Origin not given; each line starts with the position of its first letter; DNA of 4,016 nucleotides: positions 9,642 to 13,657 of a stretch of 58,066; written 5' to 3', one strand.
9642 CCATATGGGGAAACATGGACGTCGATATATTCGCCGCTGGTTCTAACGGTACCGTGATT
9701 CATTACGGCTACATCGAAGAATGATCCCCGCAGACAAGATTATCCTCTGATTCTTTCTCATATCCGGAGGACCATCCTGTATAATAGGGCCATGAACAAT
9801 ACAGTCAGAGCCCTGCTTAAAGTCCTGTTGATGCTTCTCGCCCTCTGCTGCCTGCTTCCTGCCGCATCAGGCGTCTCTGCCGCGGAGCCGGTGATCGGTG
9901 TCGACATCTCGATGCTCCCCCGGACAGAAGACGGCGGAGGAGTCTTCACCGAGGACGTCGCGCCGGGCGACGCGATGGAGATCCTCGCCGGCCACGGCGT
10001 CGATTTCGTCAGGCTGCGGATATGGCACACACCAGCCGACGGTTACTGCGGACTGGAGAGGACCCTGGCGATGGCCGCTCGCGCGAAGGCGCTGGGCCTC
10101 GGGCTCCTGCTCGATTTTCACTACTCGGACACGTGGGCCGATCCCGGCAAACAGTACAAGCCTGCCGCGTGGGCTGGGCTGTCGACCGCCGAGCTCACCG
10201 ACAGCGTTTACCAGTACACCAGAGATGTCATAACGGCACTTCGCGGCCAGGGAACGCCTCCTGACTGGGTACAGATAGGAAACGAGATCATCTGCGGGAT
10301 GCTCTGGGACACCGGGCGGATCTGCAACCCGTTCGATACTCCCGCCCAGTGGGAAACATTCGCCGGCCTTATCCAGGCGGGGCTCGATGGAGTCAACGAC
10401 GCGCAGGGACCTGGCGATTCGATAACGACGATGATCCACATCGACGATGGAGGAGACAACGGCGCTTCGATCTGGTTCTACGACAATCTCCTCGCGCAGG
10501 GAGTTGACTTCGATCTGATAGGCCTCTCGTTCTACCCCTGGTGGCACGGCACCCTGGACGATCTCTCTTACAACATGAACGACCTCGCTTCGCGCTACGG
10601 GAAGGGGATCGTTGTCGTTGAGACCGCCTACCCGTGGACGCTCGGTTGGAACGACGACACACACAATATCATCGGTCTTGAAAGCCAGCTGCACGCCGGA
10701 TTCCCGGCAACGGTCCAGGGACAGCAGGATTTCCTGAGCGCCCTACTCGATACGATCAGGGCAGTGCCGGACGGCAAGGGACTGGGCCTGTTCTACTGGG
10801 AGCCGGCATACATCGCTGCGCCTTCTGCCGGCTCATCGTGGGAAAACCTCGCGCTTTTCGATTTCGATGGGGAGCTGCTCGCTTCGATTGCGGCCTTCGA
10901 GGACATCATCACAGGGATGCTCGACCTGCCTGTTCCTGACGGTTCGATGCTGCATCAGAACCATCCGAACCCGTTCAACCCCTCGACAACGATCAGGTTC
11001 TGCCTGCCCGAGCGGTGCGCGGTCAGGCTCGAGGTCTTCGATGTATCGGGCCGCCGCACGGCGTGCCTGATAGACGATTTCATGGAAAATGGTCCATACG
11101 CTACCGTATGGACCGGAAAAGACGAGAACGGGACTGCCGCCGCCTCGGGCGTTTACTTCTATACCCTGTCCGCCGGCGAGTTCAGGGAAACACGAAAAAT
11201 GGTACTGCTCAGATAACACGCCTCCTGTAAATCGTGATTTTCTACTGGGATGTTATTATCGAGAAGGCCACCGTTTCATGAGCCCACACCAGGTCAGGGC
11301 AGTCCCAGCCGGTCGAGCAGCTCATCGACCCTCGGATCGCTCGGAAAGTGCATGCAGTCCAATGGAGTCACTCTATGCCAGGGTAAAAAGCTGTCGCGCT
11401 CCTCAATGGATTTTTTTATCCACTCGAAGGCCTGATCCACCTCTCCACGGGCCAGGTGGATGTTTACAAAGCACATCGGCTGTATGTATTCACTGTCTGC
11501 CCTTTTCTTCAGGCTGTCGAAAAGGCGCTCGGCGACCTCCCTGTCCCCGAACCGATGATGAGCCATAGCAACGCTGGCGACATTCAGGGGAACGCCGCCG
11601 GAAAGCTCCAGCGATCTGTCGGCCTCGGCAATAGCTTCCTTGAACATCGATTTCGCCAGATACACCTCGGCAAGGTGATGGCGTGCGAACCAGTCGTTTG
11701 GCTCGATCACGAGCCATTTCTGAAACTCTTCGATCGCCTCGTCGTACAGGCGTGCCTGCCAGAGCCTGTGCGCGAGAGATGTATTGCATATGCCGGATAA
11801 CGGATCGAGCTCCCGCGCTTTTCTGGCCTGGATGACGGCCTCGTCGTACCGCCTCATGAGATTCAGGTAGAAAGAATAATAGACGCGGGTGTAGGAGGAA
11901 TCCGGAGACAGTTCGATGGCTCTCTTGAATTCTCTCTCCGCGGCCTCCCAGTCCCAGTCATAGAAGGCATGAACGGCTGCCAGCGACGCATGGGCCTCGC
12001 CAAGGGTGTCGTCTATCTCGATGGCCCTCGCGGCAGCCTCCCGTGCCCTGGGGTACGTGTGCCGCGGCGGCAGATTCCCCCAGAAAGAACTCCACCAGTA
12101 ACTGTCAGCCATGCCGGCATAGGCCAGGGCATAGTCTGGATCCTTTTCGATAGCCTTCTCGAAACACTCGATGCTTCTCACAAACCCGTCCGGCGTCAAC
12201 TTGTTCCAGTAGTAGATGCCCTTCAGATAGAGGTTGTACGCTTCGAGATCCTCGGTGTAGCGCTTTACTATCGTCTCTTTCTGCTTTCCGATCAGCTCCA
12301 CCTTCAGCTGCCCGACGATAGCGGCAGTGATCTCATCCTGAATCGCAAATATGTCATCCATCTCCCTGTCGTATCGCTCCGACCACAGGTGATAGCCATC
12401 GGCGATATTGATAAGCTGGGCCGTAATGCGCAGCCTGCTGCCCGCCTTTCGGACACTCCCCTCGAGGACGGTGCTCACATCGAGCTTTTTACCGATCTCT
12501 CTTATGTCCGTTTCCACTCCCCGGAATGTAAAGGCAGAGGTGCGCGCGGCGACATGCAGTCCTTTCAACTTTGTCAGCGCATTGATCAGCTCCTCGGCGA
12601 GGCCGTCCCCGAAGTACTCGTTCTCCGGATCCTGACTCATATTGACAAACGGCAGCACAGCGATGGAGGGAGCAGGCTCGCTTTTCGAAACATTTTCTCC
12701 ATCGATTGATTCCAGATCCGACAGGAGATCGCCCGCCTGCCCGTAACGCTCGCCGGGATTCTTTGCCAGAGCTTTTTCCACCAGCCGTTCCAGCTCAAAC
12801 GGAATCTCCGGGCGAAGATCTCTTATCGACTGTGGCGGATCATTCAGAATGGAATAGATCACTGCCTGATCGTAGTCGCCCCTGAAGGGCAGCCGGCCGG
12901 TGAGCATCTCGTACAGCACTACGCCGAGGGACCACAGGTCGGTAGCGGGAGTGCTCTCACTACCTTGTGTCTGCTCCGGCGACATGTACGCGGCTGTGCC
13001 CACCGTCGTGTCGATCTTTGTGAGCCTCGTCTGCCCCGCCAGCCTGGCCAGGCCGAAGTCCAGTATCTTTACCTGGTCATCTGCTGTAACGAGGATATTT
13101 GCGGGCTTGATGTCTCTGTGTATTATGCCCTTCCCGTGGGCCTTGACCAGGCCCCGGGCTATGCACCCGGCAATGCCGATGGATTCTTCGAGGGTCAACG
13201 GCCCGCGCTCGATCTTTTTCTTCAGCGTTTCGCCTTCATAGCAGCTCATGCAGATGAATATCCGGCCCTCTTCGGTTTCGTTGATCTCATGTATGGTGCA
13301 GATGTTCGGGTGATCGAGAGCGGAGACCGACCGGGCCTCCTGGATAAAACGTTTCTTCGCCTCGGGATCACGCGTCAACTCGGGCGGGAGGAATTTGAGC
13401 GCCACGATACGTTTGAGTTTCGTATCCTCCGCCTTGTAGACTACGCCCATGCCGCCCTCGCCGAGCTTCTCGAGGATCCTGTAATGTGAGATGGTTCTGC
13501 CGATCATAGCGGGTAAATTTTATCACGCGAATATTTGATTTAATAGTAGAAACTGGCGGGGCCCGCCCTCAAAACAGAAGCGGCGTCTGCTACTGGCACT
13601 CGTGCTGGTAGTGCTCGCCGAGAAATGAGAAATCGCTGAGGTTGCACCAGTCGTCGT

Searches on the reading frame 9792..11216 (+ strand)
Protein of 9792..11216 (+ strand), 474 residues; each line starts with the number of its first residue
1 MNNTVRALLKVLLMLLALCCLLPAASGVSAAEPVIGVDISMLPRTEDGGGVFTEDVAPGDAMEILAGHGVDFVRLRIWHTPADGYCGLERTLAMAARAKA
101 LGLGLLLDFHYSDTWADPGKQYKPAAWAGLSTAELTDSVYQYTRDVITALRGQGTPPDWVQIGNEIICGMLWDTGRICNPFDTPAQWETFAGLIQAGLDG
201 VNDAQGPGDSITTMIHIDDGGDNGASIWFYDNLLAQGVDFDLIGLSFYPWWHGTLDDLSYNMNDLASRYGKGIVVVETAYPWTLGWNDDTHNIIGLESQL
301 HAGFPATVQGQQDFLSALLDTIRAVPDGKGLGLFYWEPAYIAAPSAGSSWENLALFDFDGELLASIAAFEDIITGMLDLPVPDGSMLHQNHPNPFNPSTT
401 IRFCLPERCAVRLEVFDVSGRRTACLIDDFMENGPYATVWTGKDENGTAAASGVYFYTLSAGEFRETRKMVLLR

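Call 15: search_protein_families(library=pfam, proteins=[window:9792-11216:+], max_evalue=0.001)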
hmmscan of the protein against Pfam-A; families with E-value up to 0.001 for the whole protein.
window:9792-11216:+ (474 aa): 1 family
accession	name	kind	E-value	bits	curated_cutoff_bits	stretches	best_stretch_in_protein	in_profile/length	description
PF07745.19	Glyco_hydro_53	-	3.7e-105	352.1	24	1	35-369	2-340/340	Glycosyl hydrolase family 53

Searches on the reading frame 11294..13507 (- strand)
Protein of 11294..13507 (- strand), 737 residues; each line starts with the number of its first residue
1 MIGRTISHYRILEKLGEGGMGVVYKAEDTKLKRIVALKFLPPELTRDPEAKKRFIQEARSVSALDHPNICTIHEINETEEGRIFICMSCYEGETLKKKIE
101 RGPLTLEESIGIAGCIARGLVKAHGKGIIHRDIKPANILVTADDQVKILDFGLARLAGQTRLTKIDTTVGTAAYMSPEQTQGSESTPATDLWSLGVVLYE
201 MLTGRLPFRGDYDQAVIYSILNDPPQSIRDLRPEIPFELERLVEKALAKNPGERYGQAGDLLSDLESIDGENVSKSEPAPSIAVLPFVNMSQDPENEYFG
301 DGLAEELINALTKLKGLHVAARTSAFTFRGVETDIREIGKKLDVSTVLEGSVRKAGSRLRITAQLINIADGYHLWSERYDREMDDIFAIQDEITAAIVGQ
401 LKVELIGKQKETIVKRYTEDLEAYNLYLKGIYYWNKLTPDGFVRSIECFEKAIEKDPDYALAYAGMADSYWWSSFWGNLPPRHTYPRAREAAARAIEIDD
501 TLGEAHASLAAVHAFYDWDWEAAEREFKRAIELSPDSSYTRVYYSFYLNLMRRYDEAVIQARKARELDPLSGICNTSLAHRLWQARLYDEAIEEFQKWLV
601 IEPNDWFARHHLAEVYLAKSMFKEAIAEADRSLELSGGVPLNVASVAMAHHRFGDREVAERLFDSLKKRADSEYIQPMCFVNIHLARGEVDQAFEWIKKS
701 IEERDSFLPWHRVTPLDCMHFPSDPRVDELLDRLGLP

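Call 15: search_protein_families(library=pfam, proteins=[window:11294-13507:-], max_evalue=0.001)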
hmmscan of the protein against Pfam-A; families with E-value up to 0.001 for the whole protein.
window:11294-13507:- (737 aa): 14 families
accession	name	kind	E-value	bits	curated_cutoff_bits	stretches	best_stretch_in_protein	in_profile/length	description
PF00069.31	Pkinase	-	1.6e-54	185.5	31.7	1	9-256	1-253/263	Protein kinase domain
PF07714.23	PK_Tyr_Ser-Thr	-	9.8e-36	123.8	23.1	1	11-254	3-248/258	Protein tyrosine and serine/threonine kinase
PF07719.23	TPR_2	-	6.7e-14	51.2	27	0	512-536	9-33/34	Tetratricopeptide repeat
PF13431.12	TPR_17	-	1.2e-13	50.5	24.4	0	448-470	1-23/34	Tetratricopeptide repeat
PF13428.12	TPR_14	-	2.4e-09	37.4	23.5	0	578-614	7-43/44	Tetratricopeptide repeat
PF00515.34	TPR_1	-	7.6e-09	35.5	27.8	0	445-459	20-34/34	Tetratricopeptide repeat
PF13414.12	TPR_11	-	1.3e-08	34.8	26.8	0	445-471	13-39/42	TPR repeat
PF14559.12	TPR_19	-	1.9e-07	31.7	25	0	582-631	1-50/68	Tetratricopeptide repeat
PF01636.29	APH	-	1.3e-06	28.8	23.2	0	124-156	166-199/239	Phosphotransferase enzyme family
PF14531.12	Kinase-like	-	1.5e-06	28.1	25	1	124-245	162-280/289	Kinase-like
PF17680.6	FlgO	-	4.7e-05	23.7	22.6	1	265-370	11-114/130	FlgO protein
PF17667.7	Pkinase_fungal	-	0.00013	21.3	24.1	1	125-198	305-383/387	Fungal protein kinase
PF03109.22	ABC1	-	0.00056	19.6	22.9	0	122-156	182-216/244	ABC1 atypical kinase-like domain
PF12895.13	ANAPC3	-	0.00083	20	27.2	0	528-596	13-80/82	Anaphase-promoting complex, cyclosome, subunit 3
